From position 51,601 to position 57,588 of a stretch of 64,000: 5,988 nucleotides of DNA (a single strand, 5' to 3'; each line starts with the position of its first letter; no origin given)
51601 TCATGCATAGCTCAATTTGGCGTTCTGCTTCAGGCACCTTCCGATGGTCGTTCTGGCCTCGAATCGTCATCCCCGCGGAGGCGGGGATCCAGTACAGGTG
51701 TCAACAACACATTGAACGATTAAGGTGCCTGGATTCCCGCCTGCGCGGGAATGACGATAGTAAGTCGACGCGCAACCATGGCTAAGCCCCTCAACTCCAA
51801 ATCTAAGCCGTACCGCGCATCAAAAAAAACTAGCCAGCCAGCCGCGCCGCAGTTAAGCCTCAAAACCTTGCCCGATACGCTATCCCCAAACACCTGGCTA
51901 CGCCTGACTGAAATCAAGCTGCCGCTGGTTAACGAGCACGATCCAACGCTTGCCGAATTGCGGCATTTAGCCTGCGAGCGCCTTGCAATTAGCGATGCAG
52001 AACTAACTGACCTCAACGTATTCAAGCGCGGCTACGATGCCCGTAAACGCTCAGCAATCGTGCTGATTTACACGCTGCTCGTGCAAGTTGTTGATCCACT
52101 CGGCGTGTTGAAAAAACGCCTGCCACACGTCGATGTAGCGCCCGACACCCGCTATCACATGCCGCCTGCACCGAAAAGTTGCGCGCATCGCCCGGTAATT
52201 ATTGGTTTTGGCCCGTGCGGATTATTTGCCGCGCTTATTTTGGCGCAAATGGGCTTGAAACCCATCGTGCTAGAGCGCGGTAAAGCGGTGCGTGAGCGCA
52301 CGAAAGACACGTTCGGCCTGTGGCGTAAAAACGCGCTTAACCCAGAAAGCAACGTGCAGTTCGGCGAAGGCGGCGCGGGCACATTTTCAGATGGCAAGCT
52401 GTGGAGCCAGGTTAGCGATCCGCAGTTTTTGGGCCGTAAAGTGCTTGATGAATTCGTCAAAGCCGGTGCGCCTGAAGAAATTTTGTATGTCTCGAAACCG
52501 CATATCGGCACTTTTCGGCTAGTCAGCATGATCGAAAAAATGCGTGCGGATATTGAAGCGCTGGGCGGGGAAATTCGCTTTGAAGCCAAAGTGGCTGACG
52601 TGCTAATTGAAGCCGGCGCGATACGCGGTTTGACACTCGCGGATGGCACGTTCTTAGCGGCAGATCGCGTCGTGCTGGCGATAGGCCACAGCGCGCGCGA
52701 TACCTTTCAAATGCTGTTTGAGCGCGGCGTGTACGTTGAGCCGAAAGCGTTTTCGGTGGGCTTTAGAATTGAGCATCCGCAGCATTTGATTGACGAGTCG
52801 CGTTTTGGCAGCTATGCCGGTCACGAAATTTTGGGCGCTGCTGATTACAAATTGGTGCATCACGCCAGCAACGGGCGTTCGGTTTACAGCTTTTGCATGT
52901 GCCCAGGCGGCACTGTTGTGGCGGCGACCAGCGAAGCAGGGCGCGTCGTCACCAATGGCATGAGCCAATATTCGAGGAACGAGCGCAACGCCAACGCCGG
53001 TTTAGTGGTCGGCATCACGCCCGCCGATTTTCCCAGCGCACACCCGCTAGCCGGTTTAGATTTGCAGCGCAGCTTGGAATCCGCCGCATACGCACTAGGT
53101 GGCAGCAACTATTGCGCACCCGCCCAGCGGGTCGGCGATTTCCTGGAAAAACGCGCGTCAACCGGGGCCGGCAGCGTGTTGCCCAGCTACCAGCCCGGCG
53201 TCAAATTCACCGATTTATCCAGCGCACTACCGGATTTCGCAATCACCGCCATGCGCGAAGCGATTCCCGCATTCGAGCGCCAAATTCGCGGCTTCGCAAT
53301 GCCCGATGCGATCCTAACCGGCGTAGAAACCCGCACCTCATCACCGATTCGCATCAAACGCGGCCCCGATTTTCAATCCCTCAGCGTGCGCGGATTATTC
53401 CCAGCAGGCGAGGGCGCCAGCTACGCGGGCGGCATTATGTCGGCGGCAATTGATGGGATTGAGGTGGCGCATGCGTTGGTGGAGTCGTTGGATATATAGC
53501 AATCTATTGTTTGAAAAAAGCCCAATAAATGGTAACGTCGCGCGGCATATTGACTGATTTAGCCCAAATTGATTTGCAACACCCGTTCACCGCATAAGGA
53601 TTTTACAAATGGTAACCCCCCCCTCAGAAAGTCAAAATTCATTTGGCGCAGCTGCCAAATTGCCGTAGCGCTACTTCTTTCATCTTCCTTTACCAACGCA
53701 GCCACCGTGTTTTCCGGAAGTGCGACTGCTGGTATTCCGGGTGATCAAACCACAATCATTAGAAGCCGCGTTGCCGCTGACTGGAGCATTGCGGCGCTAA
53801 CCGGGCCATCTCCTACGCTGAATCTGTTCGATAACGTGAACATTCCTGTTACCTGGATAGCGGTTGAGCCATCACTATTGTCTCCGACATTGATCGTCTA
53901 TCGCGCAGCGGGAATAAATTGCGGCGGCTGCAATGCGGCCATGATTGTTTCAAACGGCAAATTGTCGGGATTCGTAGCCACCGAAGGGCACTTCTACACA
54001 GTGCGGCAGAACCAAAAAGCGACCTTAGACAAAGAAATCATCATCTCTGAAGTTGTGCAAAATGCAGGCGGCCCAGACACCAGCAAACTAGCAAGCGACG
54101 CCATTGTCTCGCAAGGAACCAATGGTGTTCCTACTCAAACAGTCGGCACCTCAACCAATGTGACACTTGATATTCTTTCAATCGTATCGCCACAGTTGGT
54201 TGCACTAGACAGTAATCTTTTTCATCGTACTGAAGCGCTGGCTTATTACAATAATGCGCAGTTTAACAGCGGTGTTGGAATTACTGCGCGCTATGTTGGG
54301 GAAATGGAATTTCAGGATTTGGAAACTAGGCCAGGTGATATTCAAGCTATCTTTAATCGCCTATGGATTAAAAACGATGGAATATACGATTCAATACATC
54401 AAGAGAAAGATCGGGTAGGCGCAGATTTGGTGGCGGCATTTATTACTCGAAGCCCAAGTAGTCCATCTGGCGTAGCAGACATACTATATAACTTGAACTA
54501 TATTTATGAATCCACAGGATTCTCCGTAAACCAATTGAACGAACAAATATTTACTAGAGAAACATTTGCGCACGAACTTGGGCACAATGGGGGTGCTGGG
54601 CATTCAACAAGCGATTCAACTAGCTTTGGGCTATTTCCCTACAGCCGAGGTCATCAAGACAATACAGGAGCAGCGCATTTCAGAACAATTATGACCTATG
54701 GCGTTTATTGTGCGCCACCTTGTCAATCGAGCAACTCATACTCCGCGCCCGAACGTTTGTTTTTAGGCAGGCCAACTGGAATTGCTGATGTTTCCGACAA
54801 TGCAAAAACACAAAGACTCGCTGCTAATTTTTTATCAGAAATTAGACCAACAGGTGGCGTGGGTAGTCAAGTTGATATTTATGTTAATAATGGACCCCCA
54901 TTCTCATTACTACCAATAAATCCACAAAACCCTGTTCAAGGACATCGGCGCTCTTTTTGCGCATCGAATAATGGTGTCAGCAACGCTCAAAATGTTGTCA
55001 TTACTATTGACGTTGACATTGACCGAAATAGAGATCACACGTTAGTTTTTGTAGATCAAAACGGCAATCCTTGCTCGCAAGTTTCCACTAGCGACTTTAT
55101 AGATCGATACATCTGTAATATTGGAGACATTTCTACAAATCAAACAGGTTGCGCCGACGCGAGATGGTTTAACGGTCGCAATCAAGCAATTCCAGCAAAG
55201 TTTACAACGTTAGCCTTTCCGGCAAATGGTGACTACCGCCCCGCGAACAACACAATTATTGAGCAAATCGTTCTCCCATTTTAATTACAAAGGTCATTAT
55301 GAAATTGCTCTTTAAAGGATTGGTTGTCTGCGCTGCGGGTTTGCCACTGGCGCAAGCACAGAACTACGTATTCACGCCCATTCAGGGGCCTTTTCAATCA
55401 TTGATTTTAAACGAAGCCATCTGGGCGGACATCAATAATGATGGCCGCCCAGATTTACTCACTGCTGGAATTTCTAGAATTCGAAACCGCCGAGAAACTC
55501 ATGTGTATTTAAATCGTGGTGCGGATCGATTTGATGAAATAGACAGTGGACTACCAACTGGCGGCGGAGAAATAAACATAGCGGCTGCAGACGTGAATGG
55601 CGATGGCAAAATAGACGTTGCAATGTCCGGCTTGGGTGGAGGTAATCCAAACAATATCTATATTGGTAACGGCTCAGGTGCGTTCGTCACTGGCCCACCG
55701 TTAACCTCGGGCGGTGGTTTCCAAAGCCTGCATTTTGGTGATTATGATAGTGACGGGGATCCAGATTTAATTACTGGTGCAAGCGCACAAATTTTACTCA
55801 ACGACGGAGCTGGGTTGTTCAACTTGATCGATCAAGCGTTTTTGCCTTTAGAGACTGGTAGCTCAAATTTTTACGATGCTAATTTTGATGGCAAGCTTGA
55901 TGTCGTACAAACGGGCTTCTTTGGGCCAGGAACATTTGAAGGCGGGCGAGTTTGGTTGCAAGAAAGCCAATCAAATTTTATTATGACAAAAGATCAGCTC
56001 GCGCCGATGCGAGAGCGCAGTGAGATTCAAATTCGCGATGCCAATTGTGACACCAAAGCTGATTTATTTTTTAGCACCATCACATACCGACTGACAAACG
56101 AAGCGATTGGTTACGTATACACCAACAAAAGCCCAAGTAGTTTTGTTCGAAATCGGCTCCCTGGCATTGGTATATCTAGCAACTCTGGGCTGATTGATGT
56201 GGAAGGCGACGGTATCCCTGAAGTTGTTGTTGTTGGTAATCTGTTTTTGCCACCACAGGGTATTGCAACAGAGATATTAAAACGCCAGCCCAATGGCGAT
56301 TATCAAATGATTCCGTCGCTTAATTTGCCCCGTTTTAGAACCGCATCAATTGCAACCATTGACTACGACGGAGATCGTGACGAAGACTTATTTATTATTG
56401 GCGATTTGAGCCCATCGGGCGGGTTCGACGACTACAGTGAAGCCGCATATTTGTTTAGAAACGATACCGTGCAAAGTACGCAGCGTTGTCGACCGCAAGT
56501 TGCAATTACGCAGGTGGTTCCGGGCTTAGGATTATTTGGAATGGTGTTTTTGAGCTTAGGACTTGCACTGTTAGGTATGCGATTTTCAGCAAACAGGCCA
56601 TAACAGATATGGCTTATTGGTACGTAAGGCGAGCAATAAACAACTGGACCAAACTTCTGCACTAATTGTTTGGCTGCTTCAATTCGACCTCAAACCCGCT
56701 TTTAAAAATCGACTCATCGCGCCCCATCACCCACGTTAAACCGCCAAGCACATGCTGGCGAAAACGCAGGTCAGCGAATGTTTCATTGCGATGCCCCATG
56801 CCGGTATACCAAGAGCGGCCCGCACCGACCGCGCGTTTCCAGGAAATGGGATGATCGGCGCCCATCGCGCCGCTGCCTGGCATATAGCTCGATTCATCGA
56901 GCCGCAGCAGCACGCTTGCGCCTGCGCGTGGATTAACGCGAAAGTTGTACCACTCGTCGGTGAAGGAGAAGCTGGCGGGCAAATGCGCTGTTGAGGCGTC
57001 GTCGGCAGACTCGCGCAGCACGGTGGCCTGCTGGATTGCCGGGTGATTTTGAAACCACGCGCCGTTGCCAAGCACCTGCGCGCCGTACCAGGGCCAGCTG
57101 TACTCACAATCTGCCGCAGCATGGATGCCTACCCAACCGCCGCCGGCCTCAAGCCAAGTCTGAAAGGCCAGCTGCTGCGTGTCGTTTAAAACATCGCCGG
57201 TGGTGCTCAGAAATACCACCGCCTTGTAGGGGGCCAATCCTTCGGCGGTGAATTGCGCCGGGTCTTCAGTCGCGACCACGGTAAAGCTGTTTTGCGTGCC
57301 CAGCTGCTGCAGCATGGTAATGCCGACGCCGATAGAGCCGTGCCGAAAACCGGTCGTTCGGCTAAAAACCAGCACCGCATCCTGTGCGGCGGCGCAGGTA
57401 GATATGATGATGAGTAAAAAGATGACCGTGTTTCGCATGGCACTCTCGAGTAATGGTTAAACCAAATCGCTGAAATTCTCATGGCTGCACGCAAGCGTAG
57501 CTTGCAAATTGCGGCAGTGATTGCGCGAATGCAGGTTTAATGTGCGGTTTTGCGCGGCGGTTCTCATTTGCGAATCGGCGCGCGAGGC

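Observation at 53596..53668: Poly-C(8) tract two codons after an SD-ATG leaves a secreted metzincin out of frame: candidate slipped-strand phase switch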

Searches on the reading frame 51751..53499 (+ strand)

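Call 5: search_protein_families(library=pfam, proteins=[window:51751-53499:+], max_evalue=0.01)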
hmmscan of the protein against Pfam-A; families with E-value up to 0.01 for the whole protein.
window:51751-53499:+ (582 aa): 10 families
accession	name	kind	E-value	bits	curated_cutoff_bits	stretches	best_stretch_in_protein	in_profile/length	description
PF21688.3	FAD-depend_C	-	3.5e-81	272.6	27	1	333-529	1-197/197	FAD-dependent protein, C-terminal domain-like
PF01266.30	DAO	-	1.4e-09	38.4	27.9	1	258-327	149-217/353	FAD dependent oxidoreductase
PF03486.20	HI0933_like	-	8.3e-06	25.9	50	0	149-182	4-37/244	HI0933-like protein Rossmann domain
PF01593.30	Amino_oxidase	-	1.8e-05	24.7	19.8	1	214-317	147-260/443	Flavin containing amine oxidoreductase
PF07992.20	Pyr_redox_2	-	2.4e-05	24.3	26.1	0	262-320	187-244/291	Pyridine nucleotide-disulphide oxidoreductase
PF13738.12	Pyr_redox_3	-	0.00013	21.7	30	1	149-180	1-33/305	Pyridine nucleotide-disulphide oxidoreductase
PF00890.30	FAD_binding_2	-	0.0014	18.3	20.4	0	149-182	3-36/414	FAD binding domain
PF13454.12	NAD_binding_9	-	0.0022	18.5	21.8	0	278-313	120-154/155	FAD-NAD(P)-binding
PF01494.25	FAD_binding_3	-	0.0029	17.3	22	1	149-178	5-34/349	FAD binding domain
PF01134.28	GIDA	-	0.0086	15.6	22.1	0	277-313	114-150/391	Glucose inhibited division protein A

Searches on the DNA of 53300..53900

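Call 70: search_rna_families(source=window, start=53300, end=53900, threshold=evalue, max_evalue=1)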
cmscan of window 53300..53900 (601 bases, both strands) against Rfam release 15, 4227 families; matches with E-value up to 1: 0.
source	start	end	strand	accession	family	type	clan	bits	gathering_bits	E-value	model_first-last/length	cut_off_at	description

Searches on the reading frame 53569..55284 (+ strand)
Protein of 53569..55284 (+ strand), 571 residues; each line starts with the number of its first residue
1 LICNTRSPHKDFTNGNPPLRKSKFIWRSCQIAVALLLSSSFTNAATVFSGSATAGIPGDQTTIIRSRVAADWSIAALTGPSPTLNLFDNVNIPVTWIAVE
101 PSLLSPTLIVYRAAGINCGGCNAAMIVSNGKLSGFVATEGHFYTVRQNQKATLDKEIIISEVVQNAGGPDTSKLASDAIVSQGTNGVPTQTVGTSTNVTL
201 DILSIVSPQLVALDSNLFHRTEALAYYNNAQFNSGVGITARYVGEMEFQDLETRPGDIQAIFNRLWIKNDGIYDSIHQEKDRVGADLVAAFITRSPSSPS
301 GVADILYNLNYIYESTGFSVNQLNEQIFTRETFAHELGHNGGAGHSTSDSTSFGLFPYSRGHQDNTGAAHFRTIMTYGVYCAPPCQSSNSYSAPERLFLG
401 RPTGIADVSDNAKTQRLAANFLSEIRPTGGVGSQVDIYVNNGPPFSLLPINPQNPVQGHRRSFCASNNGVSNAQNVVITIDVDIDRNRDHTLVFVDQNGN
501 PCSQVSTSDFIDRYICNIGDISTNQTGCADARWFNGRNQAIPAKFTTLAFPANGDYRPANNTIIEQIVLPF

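Call 5: search_protein_families(library=pfam, proteins=[window:53569-55284:+], max_evalue=0.01)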
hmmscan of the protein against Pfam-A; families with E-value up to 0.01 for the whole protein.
window:53569-55284:+ (571 aa): 4 families
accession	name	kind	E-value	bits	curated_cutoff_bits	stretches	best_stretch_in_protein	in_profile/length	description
PF13582.12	Reprolysin_3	-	5.7e-09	37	22.4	1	269-346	47-123/123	Metallo-peptidase family M12B Reprolysin-like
PF13688.12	Reprolysin_5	-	1.6e-07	32.2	27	1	243-378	53-187/196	Metallo-peptidase family M12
PF13583.11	Reprolysin_4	-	3.7e-07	30.4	22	1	273-382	80-180/203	Metallo-peptidase family M12B Reprolysin-like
PF10462.15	Peptidase_M66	-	0.0024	17.3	20.6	1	329-365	192-229/306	Peptidase M66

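Call 65: search_protein_families(library=ncbifam, proteins=[window:53569-55284:+], max_evalue=0.001)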
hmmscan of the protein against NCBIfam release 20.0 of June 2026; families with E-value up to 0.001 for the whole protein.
window:53569-55284:+ (571 aa): 1 family
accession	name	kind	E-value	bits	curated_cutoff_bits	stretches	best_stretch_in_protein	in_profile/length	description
NF052434.1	Mep72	equivalog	6.6e-12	44.8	645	1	224-380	29-183/573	biofilm-associated metzincin protease Mep72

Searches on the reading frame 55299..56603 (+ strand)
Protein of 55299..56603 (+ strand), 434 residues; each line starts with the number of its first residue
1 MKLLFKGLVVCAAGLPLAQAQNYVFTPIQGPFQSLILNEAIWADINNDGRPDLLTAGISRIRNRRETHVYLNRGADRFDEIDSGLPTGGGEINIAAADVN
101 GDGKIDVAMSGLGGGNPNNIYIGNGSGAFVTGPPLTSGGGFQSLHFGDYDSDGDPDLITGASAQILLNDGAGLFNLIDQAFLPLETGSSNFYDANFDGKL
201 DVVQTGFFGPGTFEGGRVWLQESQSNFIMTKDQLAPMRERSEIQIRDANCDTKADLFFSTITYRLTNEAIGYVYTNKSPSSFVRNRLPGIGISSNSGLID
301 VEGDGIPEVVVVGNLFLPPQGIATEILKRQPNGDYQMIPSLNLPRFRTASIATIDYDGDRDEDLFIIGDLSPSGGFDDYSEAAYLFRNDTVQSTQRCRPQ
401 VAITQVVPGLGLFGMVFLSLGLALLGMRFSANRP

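Call 5: search_protein_families(library=pfam, proteins=[window:55299-56603:+], max_evalue=0.01)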
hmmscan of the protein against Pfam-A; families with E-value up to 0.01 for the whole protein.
window:55299-56603:+ (434 aa): 4 families
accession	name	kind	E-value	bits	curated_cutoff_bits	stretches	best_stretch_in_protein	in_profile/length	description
PF13517.12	FG-GAP_3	-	2.6e-30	105.2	26.9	3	44-108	1-60/61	FG-GAP-like repeat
PF01839.29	FG-GAP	-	4.5e-12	46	22.1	1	143-164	4-25/37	FG-GAP repeat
PF00404.24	Dockerin_1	-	1.9e-05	25.2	22.9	0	89-106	28-45/57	Dockerin type I domain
PF16743.10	PliI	-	3.4e-05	24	27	0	128-159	46-77/123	Periplasmic lysozyme inhibitor of I-type lysozyme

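Call 20: list_cluster_members(proteins=[P0001, window:55299-56603:+, window:51751-53499:+, window:58776-59831:-, window:56662-57438:-])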
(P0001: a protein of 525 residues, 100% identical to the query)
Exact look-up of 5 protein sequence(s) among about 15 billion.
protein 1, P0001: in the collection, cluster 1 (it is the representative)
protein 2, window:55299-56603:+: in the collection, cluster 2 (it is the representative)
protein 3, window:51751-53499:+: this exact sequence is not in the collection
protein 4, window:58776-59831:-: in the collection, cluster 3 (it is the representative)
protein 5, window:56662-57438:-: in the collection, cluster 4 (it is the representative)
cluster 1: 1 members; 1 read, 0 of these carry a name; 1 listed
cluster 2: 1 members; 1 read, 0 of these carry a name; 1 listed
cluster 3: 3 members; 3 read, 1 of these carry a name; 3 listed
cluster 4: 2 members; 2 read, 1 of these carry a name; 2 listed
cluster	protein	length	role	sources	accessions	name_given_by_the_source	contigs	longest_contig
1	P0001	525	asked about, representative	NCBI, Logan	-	-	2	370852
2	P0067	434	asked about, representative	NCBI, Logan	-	-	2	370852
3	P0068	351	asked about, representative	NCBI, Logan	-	-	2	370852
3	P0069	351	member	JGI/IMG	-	LysW-gamma-L-alpha-aminoadipyl-6-phosphate/LysW-L-glutamyl-5-phosphate reductase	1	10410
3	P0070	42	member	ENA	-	-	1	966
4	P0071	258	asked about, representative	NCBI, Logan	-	-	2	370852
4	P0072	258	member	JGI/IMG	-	type 1 glutamine amidotransferase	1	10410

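Call 65: search_protein_families(library=ncbifam, proteins=[window:55299-56603:+], max_evalue=0.001)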
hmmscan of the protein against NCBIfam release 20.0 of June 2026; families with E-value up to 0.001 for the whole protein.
window:55299-56603:+ (434 aa): 1 family
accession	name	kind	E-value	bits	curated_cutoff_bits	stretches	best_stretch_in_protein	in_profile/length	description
NF047539.1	XAC2610_fam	domain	5.5e-09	36.4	35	0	96-134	3-45/89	XAC2610-related protein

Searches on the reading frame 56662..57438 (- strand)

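Call 5: search_protein_families(library=pfam, proteins=[window:56662-57438:-], max_evalue=0.01)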
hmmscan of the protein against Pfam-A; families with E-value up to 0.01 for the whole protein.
window:56662-57438:- (258 aa): 1 family
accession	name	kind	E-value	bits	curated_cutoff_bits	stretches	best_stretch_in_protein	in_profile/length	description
PF06283.17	ThuA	-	2.8e-69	234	33.4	1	22-237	2-209/209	Trehalose utilisation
